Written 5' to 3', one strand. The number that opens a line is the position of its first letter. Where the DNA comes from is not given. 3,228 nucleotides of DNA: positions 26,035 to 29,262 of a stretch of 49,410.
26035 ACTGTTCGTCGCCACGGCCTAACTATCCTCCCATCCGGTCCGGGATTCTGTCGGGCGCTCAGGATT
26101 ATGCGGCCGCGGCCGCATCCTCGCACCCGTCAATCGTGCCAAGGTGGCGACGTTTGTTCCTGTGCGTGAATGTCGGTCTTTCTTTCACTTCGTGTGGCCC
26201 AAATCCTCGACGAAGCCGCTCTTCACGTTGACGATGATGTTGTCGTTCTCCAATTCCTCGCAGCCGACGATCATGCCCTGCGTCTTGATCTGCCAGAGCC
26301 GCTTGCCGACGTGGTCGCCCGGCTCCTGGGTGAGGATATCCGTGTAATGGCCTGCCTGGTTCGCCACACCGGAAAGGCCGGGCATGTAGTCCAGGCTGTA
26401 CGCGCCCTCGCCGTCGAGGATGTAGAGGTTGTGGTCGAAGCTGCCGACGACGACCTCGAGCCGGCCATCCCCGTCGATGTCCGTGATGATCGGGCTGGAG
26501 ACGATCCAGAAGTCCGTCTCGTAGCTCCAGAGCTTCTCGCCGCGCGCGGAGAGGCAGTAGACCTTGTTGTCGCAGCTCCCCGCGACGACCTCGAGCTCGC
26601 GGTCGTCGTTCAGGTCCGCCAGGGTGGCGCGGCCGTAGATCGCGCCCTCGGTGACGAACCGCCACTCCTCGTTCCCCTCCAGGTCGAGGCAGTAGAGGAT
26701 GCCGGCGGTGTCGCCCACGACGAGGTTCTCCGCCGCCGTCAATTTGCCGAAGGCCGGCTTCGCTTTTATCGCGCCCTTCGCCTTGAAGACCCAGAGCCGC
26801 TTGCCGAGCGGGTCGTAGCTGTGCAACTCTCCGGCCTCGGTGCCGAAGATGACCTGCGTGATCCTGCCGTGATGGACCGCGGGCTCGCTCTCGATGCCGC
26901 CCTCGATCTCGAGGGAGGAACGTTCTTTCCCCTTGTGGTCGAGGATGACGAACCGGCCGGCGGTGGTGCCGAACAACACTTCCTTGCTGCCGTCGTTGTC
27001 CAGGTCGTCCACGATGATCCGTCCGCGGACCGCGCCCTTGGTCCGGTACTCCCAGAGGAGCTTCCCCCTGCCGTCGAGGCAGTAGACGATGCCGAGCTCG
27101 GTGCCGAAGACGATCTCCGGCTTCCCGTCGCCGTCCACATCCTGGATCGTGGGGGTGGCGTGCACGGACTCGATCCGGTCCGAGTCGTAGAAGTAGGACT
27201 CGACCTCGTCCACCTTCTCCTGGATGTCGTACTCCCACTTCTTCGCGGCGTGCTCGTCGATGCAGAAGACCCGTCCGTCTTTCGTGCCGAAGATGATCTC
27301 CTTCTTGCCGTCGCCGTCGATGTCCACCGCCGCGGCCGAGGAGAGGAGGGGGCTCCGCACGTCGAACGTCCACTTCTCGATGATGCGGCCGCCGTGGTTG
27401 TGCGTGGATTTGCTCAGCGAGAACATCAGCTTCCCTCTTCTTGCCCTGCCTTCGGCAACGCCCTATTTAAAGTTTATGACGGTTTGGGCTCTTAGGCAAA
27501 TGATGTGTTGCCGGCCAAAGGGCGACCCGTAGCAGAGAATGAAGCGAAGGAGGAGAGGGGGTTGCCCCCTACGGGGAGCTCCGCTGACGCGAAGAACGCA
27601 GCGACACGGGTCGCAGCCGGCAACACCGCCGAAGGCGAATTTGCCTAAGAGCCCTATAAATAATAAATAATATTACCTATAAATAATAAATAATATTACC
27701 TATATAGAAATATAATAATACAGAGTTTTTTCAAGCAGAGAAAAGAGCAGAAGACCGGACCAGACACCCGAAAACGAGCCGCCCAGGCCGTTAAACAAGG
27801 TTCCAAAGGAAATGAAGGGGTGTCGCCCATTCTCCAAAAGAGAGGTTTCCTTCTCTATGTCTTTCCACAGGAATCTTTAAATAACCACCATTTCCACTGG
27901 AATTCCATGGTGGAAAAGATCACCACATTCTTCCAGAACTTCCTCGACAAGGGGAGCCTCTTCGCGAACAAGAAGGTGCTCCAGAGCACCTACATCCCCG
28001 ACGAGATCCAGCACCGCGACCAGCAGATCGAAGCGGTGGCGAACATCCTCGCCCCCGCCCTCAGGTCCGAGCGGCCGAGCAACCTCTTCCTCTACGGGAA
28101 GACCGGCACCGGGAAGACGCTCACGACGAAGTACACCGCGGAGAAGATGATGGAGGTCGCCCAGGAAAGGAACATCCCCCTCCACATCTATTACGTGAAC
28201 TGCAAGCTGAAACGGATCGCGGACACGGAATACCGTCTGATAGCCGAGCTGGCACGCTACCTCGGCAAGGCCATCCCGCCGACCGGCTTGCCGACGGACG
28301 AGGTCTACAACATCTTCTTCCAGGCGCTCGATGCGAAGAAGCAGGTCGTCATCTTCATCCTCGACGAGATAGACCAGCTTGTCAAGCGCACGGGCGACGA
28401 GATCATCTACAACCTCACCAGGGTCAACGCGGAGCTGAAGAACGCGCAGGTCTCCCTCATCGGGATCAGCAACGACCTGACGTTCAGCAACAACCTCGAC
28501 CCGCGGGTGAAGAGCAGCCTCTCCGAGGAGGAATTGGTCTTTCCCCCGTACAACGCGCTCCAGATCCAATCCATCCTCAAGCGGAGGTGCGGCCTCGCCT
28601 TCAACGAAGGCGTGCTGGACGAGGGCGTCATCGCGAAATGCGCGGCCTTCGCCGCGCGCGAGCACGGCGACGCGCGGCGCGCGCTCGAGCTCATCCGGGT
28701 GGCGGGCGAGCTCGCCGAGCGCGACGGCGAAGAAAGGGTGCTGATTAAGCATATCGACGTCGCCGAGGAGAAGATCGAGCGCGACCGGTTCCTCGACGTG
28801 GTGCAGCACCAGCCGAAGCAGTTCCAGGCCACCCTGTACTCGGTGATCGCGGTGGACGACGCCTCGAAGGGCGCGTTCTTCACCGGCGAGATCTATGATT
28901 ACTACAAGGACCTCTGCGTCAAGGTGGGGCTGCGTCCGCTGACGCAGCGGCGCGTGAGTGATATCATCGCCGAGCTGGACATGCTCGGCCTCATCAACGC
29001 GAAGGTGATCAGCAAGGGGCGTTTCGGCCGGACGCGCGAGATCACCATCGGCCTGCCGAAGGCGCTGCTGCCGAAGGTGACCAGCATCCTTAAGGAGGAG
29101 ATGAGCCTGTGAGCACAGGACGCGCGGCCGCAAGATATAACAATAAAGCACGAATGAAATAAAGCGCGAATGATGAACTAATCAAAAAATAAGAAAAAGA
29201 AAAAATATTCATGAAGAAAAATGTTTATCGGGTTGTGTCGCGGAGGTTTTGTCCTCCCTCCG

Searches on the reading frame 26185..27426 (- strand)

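Call 64: search_protein_families(library=pfam, proteins=[window:26185-27426:-], max_evalue=0.001)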
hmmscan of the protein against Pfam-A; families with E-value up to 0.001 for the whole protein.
window:26185-27426:- (413 aa): 9 families
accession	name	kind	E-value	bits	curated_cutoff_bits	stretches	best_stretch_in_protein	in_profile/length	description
PF13570.13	Beta-prop_ACSF4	-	7.1e-37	128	133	1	83-339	49-289/329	Beta-alanine-activating enzyme, beta-propeller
PF25292.1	Beta-prop_CGLA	-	5.6e-34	118.5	26.8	3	236-342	3-107/316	Lambda-carrageenase beta-propeller domain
PF13517.12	FG-GAP_3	-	2.7e-16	60.3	26.9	2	271-327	1-61/61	FG-GAP-like repeat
PF13360.13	PQQ_2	-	8.4e-14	52.2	27.6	2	112-256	3-143/233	Outer membrane protein assembly factor BamB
PF14783.12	BBS2_Mid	-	5.3e-12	46.2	27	0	33-70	4-40/108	Ciliary BBSome complex subunit 2, middle region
PF01839.29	FG-GAP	-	1.9e-11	44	22.1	0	29-48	3-22/37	FG-GAP repeat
PF15907.11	Itfg2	-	2e-09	37.6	27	0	19-72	243-294/330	Integrin-alpha FG-GAP repeat-containing protein 2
PF23743.1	Beta-prop_BBS7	-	1.2e-06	28.5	27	0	29-77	222-274/299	BBS7 beta-propeller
PF21348.3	RGL11_C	-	0.00018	20.9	27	0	58-125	212-266/490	Rhamnogalacturonan lyase family 11, C-terminal domain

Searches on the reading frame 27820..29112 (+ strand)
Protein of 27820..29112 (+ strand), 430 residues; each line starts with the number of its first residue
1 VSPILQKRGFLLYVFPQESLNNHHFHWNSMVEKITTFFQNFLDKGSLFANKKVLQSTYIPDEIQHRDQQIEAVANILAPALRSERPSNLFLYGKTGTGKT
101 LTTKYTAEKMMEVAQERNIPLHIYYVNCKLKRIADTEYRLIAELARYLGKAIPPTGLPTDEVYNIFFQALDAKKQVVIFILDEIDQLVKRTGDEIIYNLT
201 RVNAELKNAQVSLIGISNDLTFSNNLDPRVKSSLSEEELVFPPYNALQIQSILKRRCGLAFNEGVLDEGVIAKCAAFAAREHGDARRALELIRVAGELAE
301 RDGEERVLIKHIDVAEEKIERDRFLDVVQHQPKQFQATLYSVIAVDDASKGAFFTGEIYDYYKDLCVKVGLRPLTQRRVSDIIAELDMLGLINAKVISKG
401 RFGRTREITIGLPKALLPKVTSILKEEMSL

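Call 9: search_protein_families(library=pfam, proteins=[window:27820-29112:+])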
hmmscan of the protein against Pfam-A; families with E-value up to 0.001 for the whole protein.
window:27820-29112:+ (430 aa): 10 families
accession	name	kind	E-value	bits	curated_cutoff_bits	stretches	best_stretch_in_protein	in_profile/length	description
PF09079.17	Cdc6_C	-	2.3e-24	85.6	25.1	1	326-414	1-90/96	CDC6, C terminal winged helix domain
PF22703.2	Cdc6_lid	-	1.3e-23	83.1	27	1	251-317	2-68/68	Cdc6 AAA+ ATPase-type lid domain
PF13401.12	AAA_22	-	3.5e-10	40.7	27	1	85-216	4-123/130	AAA domain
PF00004.35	AAA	-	4.1e-08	34.2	21.2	1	90-231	2-119/131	ATPase family associated with various cellular activities (AAA)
PF13191.12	AAA_16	-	9.6e-08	33.1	32.6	1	65-187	4-144/167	AAA ATPase domain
PF01637.24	ATPase_2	-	5.3e-06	26.8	33.2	1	79-202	13-138/225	ATPase domain predominantly from Archaea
PF05729.18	NACHT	-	4.1e-05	23.9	26.7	1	89-193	3-99/167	NACHT domain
PF05621.17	TniB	-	0.00014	21.8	22.4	1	75-207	24-154/189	Bacterial TniB protein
PF00270.35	DEAD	-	0.00036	20.7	26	0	69-109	4-37/167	DEAD/DEAH box helicase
PF22606.2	Cdc6-ORC-like_ATPase_lid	-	0.00091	19.5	27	0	244-300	1-57/60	Cdc6/ORC-like, ATPase lid domain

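Call 22: find_homologous_proteins(query=window:27820-29112:+, max_evalue=1e-30)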
Query window:27820-29112:+ (430 aa): 8000 proteins with E <= 1e-30 among 8000 candidates; the best 120 are listed.
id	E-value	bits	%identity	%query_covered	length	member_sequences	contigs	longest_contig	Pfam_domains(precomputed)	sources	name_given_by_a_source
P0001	9.1e-259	876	100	93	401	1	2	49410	PF22703.3,PF00004.36,PF13401.13,PF01637.25,PF09079.18,PF13191.13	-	-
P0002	1.9e-253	859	98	93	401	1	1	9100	PF22703.3,PF00004.36,PF13401.13,PF01637.25,PF09079.18,PF13191.13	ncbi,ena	-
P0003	5.3e-222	755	83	93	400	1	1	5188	PF22703.3,PF00004.36,PF13401.13,PF01637.25,PF05621.18,PF09079.18,PF13191.13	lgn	-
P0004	7.5e-221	751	83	93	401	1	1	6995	PF00270.36,PF22703.3,PF24883.3,PF05729.19,PF00004.36,PF13401.13,PF01637.25,PF05621.18,PF09079.18,PF13191.13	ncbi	-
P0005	3.2e-219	746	84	93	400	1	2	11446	PF22703.3,PF00004.36,PF13401.13,PF09079.18,PF13191.13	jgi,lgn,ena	jgi:cell division control protein 6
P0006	5.6e-219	745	84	93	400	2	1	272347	PF22703.3,PF00004.36,PF13401.13,PF01637.25,PF09079.18,PF13191.13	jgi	jgi:cell division control protein 6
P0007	3.1e-218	743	82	93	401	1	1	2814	PF22703.3,PF00004.36,PF13401.13,PF01637.25,PF09079.18,PF13191.13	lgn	-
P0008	8.7e-218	741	81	93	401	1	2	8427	PF00270.36,PF22703.3,PF00004.36,PF13401.13,PF01637.25,PF09079.18,PF13191.13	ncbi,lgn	-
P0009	1.8e-216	737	82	93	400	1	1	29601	PF22703.3,PF00004.36,PF13401.13,PF01637.25,PF05621.18,PF09079.18,PF13191.13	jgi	-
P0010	5.7e-216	735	82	93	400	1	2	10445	PF22703.3,PF00004.36,PF13401.13,PF01637.25,PF09079.18,PF13191.13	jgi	jgi:cell division control protein 6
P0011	1.6e-215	734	81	93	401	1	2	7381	PF22703.3,PF00004.36,PF13401.13,PF01637.25,PF09079.18,PF13191.13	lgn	-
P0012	1.9e-213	727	80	93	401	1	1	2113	PF00270.36,PF22703.3,PF05729.19,PF00004.36,PF13401.13,PF01637.25,PF05621.18,PF09079.18,PF13191.13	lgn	-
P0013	3.7e-213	726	81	93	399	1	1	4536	PF22703.3,PF00004.36,PF13401.13,PF01637.25,PF09079.18,PF13191.13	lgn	-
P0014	5.6e-213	725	80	93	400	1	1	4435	PF00270.36,PF22703.3,PF00004.36,PF13401.13,PF01637.25,PF09079.18,PF13191.13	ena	-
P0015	7.7e-213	725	80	93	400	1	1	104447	PF00270.36,PF22703.3,PF00004.36,PF13401.13,PF01637.25,PF09079.18,PF13191.13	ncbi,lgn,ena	-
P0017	1.7e-210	717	80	93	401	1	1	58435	PF22703.3,PF05729.19,PF22606.3,PF00004.36,PF13401.13,PF01637.25,PF09079.18,PF13191.13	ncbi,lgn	-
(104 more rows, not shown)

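Call 23: find_encoding_contigs(protein=P0002, flank=10000, max_places=4)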
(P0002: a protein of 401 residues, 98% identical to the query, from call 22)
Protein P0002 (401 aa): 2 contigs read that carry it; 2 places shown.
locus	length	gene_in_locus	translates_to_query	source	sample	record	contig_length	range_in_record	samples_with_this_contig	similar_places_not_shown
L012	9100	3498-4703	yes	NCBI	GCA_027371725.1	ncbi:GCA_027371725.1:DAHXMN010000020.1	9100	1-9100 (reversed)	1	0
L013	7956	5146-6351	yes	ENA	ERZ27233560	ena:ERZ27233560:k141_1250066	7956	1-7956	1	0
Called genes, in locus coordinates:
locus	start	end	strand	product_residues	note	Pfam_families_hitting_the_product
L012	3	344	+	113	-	?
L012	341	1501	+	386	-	PF01565:FAD_binding_4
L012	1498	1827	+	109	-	-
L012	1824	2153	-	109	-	-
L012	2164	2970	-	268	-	PF01978:TrmB, PF11495:TrmB_EBD_N (weak)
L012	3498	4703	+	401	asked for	PF01637:ATPase_2 (weak), PF13191:AAA_16 (weak), PF00004:AAA, PF13401:AAA_22, PF22703:Cdc6_lid, PF09079:WHD_Cdc6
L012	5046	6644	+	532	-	PF00149:Metallophos, PF04042:DNA_pol_E_B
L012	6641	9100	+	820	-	?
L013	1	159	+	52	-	?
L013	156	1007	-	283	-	PF01944:SpoIIM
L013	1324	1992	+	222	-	PF02754:CCG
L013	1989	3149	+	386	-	PF01565:FAD_binding_4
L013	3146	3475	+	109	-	-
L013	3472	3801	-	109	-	-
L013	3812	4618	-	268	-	PF01978:TrmB, PF11495:TrmB_EBD_N (weak)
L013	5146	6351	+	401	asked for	PF01637:ATPase_2 (weak), PF13191:AAA_16 (weak), PF00004:AAA, PF13401:AAA_22, PF22703:Cdc6_lid, PF09079:WHD_Cdc6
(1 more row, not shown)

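Call 24: find_encoding_contigs(protein=P0006, flank=10000, max_places=4)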
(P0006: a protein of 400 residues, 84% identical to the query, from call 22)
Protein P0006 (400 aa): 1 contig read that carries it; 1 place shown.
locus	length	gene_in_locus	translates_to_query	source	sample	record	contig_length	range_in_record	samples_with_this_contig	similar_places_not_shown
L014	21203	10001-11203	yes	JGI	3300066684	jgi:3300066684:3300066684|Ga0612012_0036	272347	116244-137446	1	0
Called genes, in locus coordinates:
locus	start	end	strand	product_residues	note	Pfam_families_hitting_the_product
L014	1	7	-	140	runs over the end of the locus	-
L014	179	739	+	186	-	PF00352:TBP, PF11858:DUF3378 (faint), PF00352:TBP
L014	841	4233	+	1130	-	PF14551:MCM_N, PF17207:MCM_OB, PF00493:MCM, PF14890:Intein_splicing, PF14528:LAGLIDADG_3, PF00493:MCM, PF01078:Mg_chelatase (weak), PF17855:MCM_lid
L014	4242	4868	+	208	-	-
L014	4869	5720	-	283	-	PF01944:SpoIIM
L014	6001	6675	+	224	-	PF02754:CCG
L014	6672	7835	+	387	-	PF01565:FAD_binding_4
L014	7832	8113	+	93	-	-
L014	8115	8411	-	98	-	PF08241:Methyltransf_11, PF08242:Methyltransf_12 (weak)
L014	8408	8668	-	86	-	-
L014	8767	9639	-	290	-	PF11495:TrmB_EBD_N (faint), PF01978:TrmB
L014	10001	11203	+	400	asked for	PF01637:ATPase_2 (weak), PF13191:AAA_16 (weak), PF00004:AAA, PF13401:AAA_22, PF22703:Cdc6_lid, PF09079:WHD_Cdc6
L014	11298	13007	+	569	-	PF00149:Metallophos, PF04042:DNA_pol_E_B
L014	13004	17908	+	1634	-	PF03833:PolC_DP2_N, PF24844:PolC_DP2_central, PF24846:PolC_DP2_cat, PF14890:Intein_splicing, PF14528:LAGLIDADG_3 (weak), PF24846:PolC_DP2_cat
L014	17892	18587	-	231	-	-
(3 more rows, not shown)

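Call 38: find_encoding_contigs(protein=P0009, flank=10000, max_places=2)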
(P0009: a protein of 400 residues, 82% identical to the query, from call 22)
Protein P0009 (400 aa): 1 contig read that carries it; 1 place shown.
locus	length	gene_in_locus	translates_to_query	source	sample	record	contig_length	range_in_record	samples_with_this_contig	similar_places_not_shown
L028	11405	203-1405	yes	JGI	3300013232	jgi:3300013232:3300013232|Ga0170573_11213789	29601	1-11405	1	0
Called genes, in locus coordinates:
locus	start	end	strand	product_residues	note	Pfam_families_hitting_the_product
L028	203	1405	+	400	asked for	PF01637:ATPase_2 (weak), PF05621:TniB (weak), PF13191:AAA_16 (weak), PF00004:AAA (weak), PF13401:AAA_22, PF22703:Cdc6_lid, PF09079:WHD_Cdc6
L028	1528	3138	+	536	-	PF00149:Metallophos, PF04042:DNA_pol_E_B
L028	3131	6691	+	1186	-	PF03833:PolC_DP2_N, PF24844:PolC_DP2_central, PF24846:PolC_DP2_cat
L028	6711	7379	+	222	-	PF01902:Diphthami_syn_2_N, PF28410:Diphthami_syn_2_C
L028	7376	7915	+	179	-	PF00117:GATase, PF07722:Peptidase_C26 (weak)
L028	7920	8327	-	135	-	PF01873:eIF-5_eIF-2B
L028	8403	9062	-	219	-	PF01963:TraB_PrgY_gumN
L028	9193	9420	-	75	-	-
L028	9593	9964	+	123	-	-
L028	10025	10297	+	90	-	-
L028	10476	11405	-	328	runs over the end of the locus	-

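Call 39: find_encoding_contigs(protein=P0015, flank=10000, max_places=2)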
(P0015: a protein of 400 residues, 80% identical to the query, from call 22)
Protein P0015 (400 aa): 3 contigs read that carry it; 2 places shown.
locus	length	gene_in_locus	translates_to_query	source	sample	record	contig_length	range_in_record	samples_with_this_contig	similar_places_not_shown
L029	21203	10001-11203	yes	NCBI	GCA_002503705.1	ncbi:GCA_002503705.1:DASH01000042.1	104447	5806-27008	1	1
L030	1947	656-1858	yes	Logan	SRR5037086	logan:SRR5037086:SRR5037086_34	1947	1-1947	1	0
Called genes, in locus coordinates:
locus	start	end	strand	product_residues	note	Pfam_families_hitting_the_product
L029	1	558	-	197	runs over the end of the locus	PF00352:TBP, PF11858:DUF3378 (faint), PF00352:TBP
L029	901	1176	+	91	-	PF21965:SAMP2 (weak)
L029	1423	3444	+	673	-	PF14551:MCM_N (weak), PF17207:MCM_OB, PF00493:MCM, PF07728:AAA_5 (weak), PF01078:Mg_chelatase (weak), PF17855:MCM_lid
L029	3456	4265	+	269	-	PF01336:tRNA_anti-codon (faint)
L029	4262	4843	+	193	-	PF00300:His_Phos_1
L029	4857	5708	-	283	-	PF01944:SpoIIM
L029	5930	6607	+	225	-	PF02754:CCG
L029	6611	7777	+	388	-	PF01565:FAD_binding_4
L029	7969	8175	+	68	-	-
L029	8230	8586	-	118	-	-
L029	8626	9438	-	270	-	PF01978:TrmB, PF11495:TrmB_EBD_N (faint)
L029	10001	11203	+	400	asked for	PF00270:DEAD (faint), PF01637:ATPase_2 (weak), PF13191:AAA_16 (weak), PF00004:AAA, PF13401:AAA_22, PF22703:Cdc6_lid, PF09079:WHD_Cdc6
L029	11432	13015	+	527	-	PF00149:Metallophos, PF04042:DNA_pol_E_B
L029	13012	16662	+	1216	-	PF03833:PolC_DP2_N, PF24844:PolC_DP2_central, PF24846:PolC_DP2_cat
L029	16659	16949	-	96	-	-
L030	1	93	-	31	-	?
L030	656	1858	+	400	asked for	PF00270:DEAD (faint), PF01637:ATPase_2 (weak), PF13191:AAA_16 (weak), PF00004:AAA, PF13401:AAA_22, PF22703:Cdc6_lid, PF09079:WHD_Cdc6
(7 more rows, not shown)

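Call 40: find_encoding_contigs(protein=P0005, flank=10000, max_places=3)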
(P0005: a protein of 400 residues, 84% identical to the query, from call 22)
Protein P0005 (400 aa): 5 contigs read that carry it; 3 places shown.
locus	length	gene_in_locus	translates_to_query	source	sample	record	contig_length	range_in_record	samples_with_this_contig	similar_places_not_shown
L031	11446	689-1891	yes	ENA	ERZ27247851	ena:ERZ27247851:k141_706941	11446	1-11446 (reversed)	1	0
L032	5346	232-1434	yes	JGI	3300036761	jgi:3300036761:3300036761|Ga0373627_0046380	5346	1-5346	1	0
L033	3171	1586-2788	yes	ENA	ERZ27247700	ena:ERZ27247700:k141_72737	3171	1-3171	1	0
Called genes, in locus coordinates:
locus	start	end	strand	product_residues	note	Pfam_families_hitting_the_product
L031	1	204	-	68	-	?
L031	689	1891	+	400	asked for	PF13191:AAA_16 (weak), PF00004:AAA (weak), PF13401:AAA_22, PF22703:Cdc6_lid, PF09079:WHD_Cdc6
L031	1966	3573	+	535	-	PF01336:tRNA_anti-codon (faint), PF00149:Metallophos, PF04042:DNA_pol_E_B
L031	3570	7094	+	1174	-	PF03833:PolC_DP2_N, PF24844:PolC_DP2_central, PF24846:PolC_DP2_cat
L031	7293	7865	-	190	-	-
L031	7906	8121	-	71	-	-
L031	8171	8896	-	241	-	-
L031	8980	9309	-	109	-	-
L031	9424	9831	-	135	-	PF01873:eIF-5_eIF-2B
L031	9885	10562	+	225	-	PF01963:TraB_PrgY_gumN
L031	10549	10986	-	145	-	-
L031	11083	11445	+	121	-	?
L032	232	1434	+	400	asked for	PF13191:AAA_16 (weak), PF00004:AAA (weak), PF13401:AAA_22, PF22703:Cdc6_lid, PF09079:WHD_Cdc6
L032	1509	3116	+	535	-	PF00149:Metallophos, PF04042:DNA_pol_E_B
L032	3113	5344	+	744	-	?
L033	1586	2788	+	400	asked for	PF13191:AAA_16 (weak), PF00004:AAA (weak), PF13401:AAA_22, PF22703:Cdc6_lid, PF09079:WHD_Cdc6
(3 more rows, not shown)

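Call 45: find_encoding_contigs(protein=P0017, flank=10000, max_places=1)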
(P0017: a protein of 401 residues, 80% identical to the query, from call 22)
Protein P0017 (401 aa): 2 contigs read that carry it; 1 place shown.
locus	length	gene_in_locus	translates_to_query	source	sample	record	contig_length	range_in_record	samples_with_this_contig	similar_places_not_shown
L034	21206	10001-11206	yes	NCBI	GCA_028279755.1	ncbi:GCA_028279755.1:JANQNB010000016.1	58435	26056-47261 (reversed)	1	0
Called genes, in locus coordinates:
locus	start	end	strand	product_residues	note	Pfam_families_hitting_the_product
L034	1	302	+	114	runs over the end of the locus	-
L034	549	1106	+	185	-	PF00352:TBP, PF11858:DUF3378 (faint), PF00352:TBP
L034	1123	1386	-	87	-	-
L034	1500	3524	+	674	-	PF14551:MCM_N, PF17207:MCM_OB, PF00493:MCM, PF00004:AAA (faint), PF07726:AAA_3 (weak), PF07728:AAA_5 (weak), PF01078:Mg_chelatase (weak), PF17855:MCM_lid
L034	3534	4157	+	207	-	-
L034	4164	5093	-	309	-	-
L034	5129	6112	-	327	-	PF01944:SpoIIM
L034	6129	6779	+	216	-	PF02754:CCG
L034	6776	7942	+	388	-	PF01565:FAD_binding_4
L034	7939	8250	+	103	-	-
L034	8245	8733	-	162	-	PF13527:Acetyltransf_9 (weak), PF00583:Acetyltransf_1, PF13673:Acetyltransf_10, PF13508:Acetyltransf_7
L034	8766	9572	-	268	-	PF01978:TrmB, PF11495:TrmB_EBD_N (weak)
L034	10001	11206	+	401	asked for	PF01637:ATPase_2 (weak), PF13191:AAA_16, PF00004:AAA, PF05729:NACHT (weak), PF13401:AAA_22, PF22606:Cdc6-ORC-like_ATPase_lid (faint), PF22703:Cdc6_lid, PF09079:WHD_Cdc6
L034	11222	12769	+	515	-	PF00149:Metallophos, PF04042:DNA_pol_E_B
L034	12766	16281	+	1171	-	PF03833:PolC_DP2_N, PF24844:PolC_DP2_central, PF24846:PolC_DP2_cat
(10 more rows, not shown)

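Call 46: find_encoding_contigs(protein=P0004, flank=10000, max_places=2)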
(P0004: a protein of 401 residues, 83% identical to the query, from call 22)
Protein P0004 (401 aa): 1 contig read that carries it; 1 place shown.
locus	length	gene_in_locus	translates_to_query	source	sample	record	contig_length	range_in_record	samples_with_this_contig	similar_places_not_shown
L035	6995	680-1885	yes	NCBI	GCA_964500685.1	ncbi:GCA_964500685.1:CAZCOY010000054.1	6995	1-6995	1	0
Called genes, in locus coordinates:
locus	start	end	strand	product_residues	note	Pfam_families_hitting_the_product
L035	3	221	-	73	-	?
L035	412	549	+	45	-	-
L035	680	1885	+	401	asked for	PF05621:TniB (weak), PF13191:AAA_16, PF01637:ATPase_2 (weak), PF00004:AAA (weak), PF05729:NACHT (weak), PF13401:AAA_22, PF22703:Cdc6_lid, PF09079:WHD_Cdc6, +2 more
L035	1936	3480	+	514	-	PF00149:Metallophos, PF04042:DNA_pol_E_B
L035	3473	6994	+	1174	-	?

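Call 99: find_encoding_contigs(protein=P0001, flank=10000, max_places=4)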
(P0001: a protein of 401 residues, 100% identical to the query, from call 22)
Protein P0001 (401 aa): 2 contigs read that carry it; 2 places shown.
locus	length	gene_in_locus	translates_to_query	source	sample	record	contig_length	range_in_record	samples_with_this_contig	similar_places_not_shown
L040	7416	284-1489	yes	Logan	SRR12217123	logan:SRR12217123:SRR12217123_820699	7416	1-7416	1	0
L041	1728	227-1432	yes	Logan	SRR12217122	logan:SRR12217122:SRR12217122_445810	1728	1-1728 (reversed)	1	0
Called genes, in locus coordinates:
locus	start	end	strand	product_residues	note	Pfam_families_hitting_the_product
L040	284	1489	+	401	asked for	PF01637:ATPase_2 (weak), PF13191:AAA_16 (weak), PF00004:AAA, PF13401:AAA_22, PF22703:Cdc6_lid, PF09079:WHD_Cdc6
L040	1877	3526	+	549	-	PF00149:Metallophos, PF04042:DNA_pol_E_B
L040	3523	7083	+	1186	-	PF03833:PolC_DP2_N, PF24844:PolC_DP2_central, PF24846:PolC_DP2_cat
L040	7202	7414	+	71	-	?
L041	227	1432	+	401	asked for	PF01637:ATPase_2 (weak), PF13191:AAA_16 (weak), PF00004:AAA, PF13401:AAA_22, PF22703:Cdc6_lid, PF09079:WHD_Cdc6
